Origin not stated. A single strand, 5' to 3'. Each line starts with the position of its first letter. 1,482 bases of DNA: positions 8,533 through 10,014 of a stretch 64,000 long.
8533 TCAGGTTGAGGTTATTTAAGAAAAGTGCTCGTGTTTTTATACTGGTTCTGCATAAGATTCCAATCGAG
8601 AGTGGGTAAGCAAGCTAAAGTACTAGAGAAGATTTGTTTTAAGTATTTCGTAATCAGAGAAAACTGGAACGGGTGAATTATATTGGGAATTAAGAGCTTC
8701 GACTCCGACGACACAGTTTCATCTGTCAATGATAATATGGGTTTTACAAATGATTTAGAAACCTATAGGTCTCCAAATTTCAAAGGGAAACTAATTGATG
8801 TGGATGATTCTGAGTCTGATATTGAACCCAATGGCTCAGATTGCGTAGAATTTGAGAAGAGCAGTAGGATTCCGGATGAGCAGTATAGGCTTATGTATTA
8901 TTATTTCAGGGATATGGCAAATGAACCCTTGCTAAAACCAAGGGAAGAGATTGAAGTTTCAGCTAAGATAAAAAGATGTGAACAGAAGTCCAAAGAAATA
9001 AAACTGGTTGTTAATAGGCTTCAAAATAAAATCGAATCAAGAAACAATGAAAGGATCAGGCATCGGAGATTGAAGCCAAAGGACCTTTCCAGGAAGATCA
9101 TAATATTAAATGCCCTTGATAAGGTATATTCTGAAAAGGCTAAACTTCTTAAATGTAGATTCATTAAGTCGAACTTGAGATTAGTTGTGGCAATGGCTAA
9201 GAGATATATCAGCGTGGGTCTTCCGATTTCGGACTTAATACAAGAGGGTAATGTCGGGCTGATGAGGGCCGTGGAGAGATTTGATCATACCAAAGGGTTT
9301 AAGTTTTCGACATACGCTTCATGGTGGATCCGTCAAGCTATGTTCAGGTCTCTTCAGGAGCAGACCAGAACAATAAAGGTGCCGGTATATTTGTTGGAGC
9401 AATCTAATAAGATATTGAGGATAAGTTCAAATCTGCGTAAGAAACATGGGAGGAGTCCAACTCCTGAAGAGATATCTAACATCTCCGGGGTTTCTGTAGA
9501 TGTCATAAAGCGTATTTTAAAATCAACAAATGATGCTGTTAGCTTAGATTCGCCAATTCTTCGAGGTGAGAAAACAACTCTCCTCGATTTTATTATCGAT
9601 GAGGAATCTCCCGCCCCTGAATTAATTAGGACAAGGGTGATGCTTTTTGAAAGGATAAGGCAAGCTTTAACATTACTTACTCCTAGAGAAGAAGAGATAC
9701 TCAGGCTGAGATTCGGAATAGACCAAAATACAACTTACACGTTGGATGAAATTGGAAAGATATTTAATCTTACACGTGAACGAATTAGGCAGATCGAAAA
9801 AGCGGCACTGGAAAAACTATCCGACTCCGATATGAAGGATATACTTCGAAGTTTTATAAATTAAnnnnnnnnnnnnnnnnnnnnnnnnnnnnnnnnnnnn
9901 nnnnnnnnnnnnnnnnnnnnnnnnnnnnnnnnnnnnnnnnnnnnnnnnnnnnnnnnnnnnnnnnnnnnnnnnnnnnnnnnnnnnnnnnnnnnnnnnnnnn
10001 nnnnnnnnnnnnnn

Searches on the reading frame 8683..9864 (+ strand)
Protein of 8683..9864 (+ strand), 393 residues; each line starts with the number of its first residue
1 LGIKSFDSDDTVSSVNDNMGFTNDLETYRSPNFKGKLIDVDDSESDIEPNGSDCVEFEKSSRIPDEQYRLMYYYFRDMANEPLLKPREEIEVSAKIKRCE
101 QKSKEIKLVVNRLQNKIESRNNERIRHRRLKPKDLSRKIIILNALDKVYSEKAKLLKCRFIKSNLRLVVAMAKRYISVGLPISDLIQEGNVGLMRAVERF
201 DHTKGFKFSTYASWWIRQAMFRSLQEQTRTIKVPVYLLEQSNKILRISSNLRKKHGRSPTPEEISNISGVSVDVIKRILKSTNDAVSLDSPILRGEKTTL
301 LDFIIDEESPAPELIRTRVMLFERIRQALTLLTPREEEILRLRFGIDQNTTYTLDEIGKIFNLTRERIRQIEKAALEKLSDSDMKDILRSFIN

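Call 6: search_protein_families(library=pfam, proteins=[window:8683-9864:+], max_evalue=0.1)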
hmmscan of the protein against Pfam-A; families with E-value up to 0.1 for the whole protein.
window:8683-9864:+ (393 aa): 4 families
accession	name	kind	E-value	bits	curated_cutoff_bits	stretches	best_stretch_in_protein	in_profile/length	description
PF04542.20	Sigma70_r2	-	7.8e-21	74.1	24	1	161-230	2-71/71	Sigma-70 region 2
PF04539.22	Sigma70_r3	-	4e-18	65.7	25.3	1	239-313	1-75/78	Sigma-70 region 3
PF04545.22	Sigma70_r4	-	4.1e-18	65.1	24.1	1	328-379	1-48/50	Sigma-70, region 4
PF00140.25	Sigma70_r1_2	-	0.00039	20.8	22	1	74-98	6-30/34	Sigma-70 factor, region 1.2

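Call 8: find_related_loci(query=window:8683-9864:+, collection=genome_contigs, flank=10000)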
Query window:8683-9864:+ (393 aa) in genome_contigs; peptide patterns used: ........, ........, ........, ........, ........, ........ (x = any residue, [..] = any of these).
137 stretches matched a pattern; 17 encode a relative of the query (tblastn E <= 1e-3); 17 distinct loci.
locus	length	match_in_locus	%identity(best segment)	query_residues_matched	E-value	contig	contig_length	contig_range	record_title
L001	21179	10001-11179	87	1-393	0e+0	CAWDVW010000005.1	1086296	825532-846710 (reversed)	MAG: Candidatus Dadabacteria bacterium isolate MFD05684.bin.1.387 genome assembly, contig: contig_29197, whole genome sh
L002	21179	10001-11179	87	1-393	0e+0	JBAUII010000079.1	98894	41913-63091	MAG: Thermodesulfobacteriota bacterium isolate MFD09513_ilm_asm_bin6 k127_37752, whole genome shotgun sequence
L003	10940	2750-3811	60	36-392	7e-138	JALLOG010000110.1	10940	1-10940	Desulfobacterota bacterium AH_259_B03_O07 NODE_110_length_10940_cov_418.984, whole genome shotgun sequence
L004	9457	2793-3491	37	159-393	1e-49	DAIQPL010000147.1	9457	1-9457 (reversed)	MAG TPA_asm: Flavisolibacter sp. isolate CTOTU21646 NODE_3195_length_9457_cov_6.167837, whole genome shotgun sequence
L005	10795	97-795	37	159-393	2e-49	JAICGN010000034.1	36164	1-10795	MAG: Chitinophagaceae bacterium isolate CF_bin.53 k141_156524_length_36164_cov_11.9890, whole genome shotgun sequence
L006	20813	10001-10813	32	74-393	3e-49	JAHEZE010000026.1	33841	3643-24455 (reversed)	MAG: Sphingobacteriales bacterium isolate nzgw144 NODE_241_length_33842_cov_6.382996, whole genome shotgun sequence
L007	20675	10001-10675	37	157-379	4e-49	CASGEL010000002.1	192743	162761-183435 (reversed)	uncultured bacterium isolate A94_L1_369369_idba_bin.43 genome assembly, contig: A94_L1_369369_idba_bin.43.fa_scaffold_18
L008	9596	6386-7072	40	157-383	3e-48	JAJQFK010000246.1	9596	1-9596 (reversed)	MAG: Candidatus Gastranaerophilales bacterium isolate MO.2_7 NODE_588_length_9596_cov_7.302903, whole genome shotgun seq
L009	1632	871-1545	38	157-379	1e-47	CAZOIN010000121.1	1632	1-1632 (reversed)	MAG TPA_asm: uncultured Candidatus Saccharibacteria bacterium isolate binchicken_co203_272 genome assembly, contig: k141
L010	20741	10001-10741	39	141-388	2e-46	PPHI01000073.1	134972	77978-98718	Rhodopirellula baltica strain BR-MGV Assembly_2_34_len:134972, whole genome shotgun sequence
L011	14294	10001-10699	37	159-393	8e-50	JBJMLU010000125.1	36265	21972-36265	MAG: Flavisolibacter sp. isolate H2_18_all_fractions_metab_conc_57_44_10 k255_3151083, whole genome shotgun sequence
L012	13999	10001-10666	37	160-379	1e-42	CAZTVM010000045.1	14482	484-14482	MAG TPA_asm: uncultured Muribaculaceae bacterium isolate SRP263991_co1_513 genome assembly, contig: NODE_6363_length_144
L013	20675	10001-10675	34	157-379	5e-41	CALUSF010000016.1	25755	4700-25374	MAG: Candidatus Gastranaerophilales bacterium isolate BRZ_FQ__bin77 genome assembly, contig: BRZ_FQ__NODE_2141_length_25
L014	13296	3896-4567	36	159-380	1e-38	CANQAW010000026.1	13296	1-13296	MAG: Candidatus Gastranaerophilales bacterium isolate Lapin-002__bin108 genome assembly, contig: Lapin-002__NODE_6061_le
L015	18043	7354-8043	42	149-379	2e-56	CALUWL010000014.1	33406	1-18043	MAG: Candidatus Gastranaerophilales bacterium isolate BRZ_DL__bin42 genome assembly, contig: BRZ_DL__NODE_1918_length_33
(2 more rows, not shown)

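Call 44: find_encoding_contigs(protein=window:8683-9864:+, flank=7000, max_places=10)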
Protein window:8683-9864:+ (393 aa): 6 contigs read that carry it; 4 places shown.
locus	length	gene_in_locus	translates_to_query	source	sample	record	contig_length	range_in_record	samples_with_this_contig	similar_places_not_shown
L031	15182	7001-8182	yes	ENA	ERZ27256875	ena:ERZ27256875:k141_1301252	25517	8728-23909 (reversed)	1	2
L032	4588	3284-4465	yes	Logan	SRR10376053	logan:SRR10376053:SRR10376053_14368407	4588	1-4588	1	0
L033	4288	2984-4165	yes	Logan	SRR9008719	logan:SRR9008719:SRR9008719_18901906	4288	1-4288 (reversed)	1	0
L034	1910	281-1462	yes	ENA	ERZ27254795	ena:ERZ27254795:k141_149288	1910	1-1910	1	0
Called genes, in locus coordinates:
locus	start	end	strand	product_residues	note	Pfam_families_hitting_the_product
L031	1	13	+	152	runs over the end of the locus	PF00011:HSP20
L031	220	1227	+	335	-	PF01850:PIN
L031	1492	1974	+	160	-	PF02542:YgbB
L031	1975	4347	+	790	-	PF13567:DUF4131, PF03772:Competence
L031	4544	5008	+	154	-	-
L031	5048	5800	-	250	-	PF00005:ABC_tran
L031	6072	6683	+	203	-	PF00081:Sod_Fe_N, PF02777:Sod_Fe_C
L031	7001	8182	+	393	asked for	PF04542:Sigma70_r2, PF04539:Sigma70_r3, PF04545:Sigma70_r4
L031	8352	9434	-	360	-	PF24624:Int_N (faint), PF00589:Phage_integrase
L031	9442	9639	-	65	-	-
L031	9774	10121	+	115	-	-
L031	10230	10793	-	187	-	-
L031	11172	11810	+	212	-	PF08357:SEFIR, PF13676:TIR_2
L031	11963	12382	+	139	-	-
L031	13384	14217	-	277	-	PF01551:Peptidase_M23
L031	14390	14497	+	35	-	-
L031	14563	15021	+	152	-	PF04314:LpqE-like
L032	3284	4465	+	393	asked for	PF04542:Sigma70_r2, PF04539:Sigma70_r3, PF04545:Sigma70_r4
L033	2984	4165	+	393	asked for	PF04542:Sigma70_r2, PF04539:Sigma70_r3, PF04545:Sigma70_r4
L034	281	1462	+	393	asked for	PF04542:Sigma70_r2, PF04539:Sigma70_r3, PF04545:Sigma70_r4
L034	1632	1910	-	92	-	?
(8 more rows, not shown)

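Call 100: search_protein_families(library=pfam, proteins=[L001:11589-12110:+, L002:14766-15116:+], max_evalue=0.001)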
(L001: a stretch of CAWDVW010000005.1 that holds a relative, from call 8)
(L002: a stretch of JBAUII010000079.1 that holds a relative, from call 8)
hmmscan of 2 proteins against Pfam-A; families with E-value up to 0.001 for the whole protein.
L001:11589-12110:+ (173 aa): 0 families

L002:14766-15116:+ (116 aa): 0 families
